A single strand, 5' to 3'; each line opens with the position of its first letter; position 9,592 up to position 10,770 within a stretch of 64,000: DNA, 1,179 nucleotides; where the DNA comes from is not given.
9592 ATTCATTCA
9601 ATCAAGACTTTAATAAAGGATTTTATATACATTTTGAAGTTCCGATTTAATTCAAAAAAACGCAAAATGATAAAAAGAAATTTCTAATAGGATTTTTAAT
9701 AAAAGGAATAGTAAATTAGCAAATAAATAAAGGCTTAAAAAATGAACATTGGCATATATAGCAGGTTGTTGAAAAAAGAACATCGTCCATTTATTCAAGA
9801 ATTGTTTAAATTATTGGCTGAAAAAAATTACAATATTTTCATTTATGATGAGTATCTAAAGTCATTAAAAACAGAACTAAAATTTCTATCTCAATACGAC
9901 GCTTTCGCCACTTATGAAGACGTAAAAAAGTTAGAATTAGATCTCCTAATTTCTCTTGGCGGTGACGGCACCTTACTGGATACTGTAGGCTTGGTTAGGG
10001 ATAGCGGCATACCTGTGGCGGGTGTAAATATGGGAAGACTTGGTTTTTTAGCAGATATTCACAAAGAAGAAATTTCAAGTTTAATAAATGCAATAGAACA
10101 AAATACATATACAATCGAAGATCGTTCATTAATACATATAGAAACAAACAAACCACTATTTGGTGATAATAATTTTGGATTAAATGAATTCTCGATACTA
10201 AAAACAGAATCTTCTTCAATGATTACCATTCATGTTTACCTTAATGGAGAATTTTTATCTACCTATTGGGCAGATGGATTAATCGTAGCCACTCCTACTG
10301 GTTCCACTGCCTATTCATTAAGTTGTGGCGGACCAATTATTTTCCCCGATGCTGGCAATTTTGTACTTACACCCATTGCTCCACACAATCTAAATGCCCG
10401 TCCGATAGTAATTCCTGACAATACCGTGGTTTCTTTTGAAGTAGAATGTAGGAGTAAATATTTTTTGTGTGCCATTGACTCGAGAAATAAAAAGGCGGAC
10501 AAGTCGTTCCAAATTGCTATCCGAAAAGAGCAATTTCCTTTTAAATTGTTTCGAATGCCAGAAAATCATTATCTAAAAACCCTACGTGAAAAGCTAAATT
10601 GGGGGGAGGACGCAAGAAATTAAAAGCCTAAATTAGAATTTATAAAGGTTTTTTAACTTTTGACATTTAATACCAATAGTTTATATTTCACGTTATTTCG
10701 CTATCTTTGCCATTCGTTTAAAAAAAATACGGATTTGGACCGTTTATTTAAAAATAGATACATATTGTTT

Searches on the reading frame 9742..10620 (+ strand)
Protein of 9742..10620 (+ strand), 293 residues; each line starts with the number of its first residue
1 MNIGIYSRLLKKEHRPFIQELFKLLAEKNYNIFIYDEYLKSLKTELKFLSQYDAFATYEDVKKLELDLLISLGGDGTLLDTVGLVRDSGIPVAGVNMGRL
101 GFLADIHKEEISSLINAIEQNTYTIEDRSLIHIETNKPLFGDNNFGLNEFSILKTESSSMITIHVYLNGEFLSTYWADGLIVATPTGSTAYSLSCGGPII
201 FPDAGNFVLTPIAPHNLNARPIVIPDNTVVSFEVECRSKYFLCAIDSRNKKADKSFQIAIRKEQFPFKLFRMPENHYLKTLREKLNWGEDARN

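Call 26: find_encoding_contigs(protein=window:9742-10620:+, flank=10000, max_places=8)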
Protein window:9742-10620:+ (293 aa): 24 contigs read that carry it; 8 places shown.
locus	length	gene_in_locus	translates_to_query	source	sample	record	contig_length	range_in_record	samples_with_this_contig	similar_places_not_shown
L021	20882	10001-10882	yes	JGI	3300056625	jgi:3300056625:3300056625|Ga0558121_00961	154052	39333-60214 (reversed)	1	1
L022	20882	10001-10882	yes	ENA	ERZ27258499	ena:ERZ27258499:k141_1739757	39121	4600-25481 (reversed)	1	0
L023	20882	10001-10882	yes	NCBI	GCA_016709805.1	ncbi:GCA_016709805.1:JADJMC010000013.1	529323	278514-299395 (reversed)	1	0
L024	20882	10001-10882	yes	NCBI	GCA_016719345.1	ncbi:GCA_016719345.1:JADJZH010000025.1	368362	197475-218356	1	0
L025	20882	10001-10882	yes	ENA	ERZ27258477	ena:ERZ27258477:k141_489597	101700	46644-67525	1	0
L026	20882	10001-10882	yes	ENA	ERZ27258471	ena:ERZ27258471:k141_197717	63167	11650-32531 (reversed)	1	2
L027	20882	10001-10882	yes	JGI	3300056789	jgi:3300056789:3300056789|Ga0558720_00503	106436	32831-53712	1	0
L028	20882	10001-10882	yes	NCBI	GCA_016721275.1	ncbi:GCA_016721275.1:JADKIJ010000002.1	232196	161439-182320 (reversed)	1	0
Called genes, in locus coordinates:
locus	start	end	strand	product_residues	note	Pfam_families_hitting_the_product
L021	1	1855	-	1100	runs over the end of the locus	PF13779:DUF4175 (faint)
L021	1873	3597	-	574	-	PF00496:SBP_bac_5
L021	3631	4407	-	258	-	PF03372:Exo_endo_phos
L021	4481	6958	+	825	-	PF13620:CarboxypepD_reg, PF13715:CarbopepD_reg_2, PF18939:DUF5686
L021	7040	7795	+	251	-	PF00561:Abhydrolase_1, PF12697:Abhydrolase_6, PF03096:Ndr (weak), PF12146:Hydrolase_4 (faint), PF00561:Abhydrolase_1 (weak)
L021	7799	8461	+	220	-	PF00571:CBS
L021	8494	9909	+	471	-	PF07244:POTRA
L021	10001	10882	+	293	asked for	PF01513:NAD_kinase, PF20143:NAD_kinase_C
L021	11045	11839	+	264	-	PF13505:OMP_b-brl, PF19573:DUF6089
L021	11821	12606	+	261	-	PF01255:Prenyltransf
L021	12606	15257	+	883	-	PF07244:POTRA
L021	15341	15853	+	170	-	PF03938:OmpH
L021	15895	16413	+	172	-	PF03938:OmpH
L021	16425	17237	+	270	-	PF01177:Asp_Glu_race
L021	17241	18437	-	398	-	PF04101:Glyco_tran_28_C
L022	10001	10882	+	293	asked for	PF01513:NAD_kinase, PF20143:NAD_kinase_C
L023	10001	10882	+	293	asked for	PF01513:NAD_kinase, PF20143:NAD_kinase_C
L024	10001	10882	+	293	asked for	PF01513:NAD_kinase, PF20143:NAD_kinase_C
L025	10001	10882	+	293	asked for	PF01513:NAD_kinase, PF20143:NAD_kinase_C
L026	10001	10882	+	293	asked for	PF01513:NAD_kinase, PF20143:NAD_kinase_C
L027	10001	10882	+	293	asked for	PF01513:NAD_kinase, PF20143:NAD_kinase_C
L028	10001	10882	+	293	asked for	PF01513:NAD_kinase, PF20143:NAD_kinase_C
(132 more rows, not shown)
